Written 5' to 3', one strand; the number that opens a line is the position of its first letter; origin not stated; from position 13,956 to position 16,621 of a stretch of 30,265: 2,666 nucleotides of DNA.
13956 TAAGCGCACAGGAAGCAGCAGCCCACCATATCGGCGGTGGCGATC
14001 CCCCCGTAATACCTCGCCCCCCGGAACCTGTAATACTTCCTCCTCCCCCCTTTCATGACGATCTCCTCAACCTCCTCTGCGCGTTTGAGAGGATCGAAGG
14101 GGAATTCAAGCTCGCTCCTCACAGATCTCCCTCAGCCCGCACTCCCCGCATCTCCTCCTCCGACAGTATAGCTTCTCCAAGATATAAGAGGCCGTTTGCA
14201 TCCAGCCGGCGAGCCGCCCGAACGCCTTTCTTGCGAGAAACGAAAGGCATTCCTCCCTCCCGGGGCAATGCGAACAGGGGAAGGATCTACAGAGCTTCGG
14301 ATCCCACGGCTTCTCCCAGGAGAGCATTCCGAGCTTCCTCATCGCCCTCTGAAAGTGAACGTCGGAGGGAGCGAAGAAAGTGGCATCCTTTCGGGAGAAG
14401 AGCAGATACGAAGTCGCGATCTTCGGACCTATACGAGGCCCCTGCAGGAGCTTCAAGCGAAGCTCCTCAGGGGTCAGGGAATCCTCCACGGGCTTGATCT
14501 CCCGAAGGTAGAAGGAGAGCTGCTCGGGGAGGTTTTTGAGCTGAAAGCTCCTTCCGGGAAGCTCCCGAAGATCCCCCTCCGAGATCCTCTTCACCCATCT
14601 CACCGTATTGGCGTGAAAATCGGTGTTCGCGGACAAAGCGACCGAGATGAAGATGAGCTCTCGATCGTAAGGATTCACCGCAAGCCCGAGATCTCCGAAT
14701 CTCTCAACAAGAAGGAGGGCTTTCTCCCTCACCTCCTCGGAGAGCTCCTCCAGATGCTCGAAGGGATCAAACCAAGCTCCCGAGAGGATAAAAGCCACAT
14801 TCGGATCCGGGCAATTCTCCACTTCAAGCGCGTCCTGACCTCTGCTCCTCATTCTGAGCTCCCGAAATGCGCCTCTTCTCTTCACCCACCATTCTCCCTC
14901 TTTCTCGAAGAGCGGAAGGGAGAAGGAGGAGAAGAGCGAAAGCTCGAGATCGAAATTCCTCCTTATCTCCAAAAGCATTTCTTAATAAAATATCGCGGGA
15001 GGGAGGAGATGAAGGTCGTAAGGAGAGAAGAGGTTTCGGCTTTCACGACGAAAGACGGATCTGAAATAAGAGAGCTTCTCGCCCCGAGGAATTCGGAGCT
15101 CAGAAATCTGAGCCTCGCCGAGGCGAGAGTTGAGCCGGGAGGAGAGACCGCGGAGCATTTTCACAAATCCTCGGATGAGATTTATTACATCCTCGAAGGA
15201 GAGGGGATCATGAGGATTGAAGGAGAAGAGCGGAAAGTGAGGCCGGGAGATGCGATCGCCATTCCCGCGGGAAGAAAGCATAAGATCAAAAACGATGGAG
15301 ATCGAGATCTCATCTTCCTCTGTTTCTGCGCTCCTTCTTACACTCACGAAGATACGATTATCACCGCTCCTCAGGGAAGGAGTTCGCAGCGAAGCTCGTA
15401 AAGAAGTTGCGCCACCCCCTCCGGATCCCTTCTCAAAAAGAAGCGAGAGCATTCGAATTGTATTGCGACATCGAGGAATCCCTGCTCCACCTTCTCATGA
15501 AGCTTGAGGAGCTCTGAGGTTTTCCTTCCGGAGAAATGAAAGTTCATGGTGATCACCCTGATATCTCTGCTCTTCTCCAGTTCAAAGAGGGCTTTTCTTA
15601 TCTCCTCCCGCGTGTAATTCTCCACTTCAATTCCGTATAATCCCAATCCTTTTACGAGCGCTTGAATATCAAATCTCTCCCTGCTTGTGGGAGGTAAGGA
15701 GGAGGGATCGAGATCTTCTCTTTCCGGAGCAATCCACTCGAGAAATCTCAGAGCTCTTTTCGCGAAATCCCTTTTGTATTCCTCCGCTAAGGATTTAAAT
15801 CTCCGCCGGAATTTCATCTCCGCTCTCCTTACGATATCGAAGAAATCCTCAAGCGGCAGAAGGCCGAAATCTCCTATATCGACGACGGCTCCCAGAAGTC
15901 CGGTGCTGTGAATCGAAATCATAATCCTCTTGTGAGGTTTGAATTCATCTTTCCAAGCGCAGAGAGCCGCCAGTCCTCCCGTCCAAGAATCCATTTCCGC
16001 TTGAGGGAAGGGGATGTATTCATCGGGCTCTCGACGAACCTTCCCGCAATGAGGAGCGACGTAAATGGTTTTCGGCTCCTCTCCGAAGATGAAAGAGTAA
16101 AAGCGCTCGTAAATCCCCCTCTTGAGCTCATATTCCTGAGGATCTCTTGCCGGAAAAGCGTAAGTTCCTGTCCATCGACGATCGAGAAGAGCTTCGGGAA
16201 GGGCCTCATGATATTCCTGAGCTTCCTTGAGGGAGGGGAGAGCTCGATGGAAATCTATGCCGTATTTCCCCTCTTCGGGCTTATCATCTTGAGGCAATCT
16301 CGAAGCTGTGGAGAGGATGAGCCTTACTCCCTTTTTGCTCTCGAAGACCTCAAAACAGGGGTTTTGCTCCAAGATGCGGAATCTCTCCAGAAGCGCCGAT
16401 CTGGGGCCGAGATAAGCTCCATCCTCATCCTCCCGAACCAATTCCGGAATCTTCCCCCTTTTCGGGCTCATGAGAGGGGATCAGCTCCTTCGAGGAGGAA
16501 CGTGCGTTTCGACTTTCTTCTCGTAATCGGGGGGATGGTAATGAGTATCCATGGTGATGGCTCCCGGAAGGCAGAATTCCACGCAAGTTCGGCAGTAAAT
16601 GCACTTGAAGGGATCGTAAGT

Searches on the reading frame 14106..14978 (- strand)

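Call 7: search_protein_families(library=pfam, proteins=[window:14106-14978:-], max_evalue=0.0001)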
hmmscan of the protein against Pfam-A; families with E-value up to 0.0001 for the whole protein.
window:14106-14978:- (290 aa): 0 families

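Call 55: search_protein_families(library=ncbifam, proteins=[window:14106-14978:-], max_evalue=0.001)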
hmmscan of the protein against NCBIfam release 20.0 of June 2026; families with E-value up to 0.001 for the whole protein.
window:14106-14978:- (290 aa): 1 family
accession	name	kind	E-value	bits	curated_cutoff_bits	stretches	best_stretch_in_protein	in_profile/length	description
TIGR00588.1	ogg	subfamily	0.0001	21.5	397.85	1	169-265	214-299/310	8-oxoguanine DNA-glycosylase (ogg)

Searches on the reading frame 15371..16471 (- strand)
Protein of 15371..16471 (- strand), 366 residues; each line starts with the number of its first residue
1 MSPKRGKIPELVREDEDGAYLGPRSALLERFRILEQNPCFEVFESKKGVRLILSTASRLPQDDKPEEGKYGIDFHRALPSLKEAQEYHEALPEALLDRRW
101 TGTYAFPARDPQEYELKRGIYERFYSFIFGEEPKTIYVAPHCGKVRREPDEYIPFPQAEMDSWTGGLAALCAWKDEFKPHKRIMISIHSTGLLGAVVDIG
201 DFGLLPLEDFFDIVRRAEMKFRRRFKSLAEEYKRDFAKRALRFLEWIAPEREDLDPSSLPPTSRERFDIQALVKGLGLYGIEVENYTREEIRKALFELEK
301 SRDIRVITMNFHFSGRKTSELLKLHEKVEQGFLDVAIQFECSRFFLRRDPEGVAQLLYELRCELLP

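Call 4: search_protein_families(library=pfam, proteins=[window:15371-16471:-], max_evalue=0.01)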
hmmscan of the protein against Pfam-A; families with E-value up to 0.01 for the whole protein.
window:15371-16471:- (366 aa): 0 families

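Call 55: search_protein_families(library=ncbifam, proteins=[window:15371-16471:-], max_evalue=0.001)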
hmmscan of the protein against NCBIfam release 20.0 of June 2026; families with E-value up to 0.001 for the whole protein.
window:15371-16471:- (366 aa): 0 families

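Call 71: search_protein_representatives(protein=window:15371-16471:-)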
Query: 366 residues. Proteins with E-value up to 0.001 (for the whole library): 48; up to 1e-10: 30; up to 1e-30: 19. The best 48 are listed.
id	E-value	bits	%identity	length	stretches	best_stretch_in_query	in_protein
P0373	2.0e-244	826.6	99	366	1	1-366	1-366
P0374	2.6e-82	293.2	43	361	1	10-358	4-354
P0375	8.1e-81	288.3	44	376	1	10-364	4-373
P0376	1.1e-77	278.0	44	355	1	11-364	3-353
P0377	2.2e-74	267.1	43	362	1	9-361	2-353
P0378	2.9e-70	253.6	39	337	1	33-360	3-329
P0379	8.0e-58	212.6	37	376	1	11-360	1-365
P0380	4.3e-54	200.4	36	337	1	40-361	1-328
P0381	9.9e-52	192.6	37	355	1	14-360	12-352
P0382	2.5e-48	181.4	30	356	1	13-358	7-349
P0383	5.3e-48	180.3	44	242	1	135-364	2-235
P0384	1.4e-47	179.0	37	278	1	103-361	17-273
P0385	1.4e-42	162.4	43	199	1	82-277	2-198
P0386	1.0e-41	159.6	32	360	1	11-358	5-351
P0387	1.4e-40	155.9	31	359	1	12-360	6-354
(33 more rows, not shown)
